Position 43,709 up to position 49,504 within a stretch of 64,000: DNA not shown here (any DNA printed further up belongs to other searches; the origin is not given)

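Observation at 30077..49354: Candidate novel system: sortase-anchored cohesin-dockerin surface assembly with no recognisable enzymatic cargo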

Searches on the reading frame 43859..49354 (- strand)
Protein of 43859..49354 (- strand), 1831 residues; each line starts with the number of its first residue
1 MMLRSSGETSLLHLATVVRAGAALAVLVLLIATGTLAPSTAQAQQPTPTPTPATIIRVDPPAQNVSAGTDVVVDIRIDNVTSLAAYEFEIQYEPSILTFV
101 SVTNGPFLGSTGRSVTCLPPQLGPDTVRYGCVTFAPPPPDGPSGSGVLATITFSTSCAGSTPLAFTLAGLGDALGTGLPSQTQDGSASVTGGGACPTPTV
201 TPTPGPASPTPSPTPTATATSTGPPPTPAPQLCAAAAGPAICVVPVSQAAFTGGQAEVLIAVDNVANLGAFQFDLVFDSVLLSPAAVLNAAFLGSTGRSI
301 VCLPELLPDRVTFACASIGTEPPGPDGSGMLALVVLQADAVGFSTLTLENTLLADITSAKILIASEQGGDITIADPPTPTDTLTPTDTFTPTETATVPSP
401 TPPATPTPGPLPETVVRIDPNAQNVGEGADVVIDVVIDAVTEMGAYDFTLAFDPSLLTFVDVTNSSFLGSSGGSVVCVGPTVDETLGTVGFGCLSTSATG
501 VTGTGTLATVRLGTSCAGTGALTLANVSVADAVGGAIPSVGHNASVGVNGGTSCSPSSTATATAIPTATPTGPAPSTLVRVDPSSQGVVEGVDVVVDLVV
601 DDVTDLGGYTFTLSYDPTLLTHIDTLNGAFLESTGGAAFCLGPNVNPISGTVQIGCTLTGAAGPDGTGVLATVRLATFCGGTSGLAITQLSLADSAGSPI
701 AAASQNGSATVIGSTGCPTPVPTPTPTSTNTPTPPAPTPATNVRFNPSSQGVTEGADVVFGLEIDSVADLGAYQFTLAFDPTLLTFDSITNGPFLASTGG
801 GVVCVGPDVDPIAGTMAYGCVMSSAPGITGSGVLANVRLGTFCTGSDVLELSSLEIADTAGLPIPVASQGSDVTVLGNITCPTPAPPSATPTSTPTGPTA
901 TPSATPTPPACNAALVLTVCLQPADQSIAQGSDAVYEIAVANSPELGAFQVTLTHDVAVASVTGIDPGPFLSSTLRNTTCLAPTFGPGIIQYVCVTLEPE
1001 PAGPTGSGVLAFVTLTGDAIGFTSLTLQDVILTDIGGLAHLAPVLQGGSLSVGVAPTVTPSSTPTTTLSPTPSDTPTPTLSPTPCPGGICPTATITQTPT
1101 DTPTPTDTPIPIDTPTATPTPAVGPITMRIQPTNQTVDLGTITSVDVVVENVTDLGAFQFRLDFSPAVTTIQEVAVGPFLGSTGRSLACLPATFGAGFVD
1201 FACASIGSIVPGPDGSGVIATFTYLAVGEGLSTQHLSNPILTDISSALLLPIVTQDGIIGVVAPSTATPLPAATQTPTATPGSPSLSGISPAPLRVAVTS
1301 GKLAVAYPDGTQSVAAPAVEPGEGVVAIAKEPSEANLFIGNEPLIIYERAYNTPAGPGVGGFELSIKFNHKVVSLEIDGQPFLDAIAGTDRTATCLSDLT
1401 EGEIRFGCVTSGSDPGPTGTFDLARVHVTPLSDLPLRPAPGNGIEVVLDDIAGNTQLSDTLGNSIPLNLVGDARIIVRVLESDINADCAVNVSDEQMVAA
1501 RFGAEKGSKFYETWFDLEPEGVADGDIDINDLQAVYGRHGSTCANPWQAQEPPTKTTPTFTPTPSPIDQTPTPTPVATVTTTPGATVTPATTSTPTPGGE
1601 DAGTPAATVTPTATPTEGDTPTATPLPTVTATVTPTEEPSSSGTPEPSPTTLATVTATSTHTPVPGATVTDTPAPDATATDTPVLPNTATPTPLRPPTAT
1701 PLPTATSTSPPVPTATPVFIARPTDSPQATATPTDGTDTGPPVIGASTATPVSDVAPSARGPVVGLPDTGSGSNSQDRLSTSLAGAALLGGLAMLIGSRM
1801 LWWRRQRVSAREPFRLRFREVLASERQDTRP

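Call 4: search_protein_families(library=pfam, proteins=[window:43859-49354:-], max_evalue=0.1)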
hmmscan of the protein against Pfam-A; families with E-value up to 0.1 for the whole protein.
window:43859-49354:- (1831 aa): 1 family
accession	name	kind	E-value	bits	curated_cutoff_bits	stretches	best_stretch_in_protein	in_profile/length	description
PF00963.24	Cohesin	-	1.7e-37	129.2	24.1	4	62-154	7-100/139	Cohesin domain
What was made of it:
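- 43859..49354 (-): g1: wall-anchored primary scaffoldin, 1831 aa. Order: signal peptide, 7 free cohesins (c1-c7), cohesin c8 fused to a class-C dockerin, ~230-aa Pro/Thr stalk, LPDTG sorting signal. Pfam Cohesin E 1.7e-37 (call 4).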

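Call 44: search_protein_families(library=ncbifam, proteins=[window:43859-49354:-], max_evalue=0.01)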
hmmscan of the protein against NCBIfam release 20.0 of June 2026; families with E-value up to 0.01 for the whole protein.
window:43859-49354:- (1831 aa): 0 families
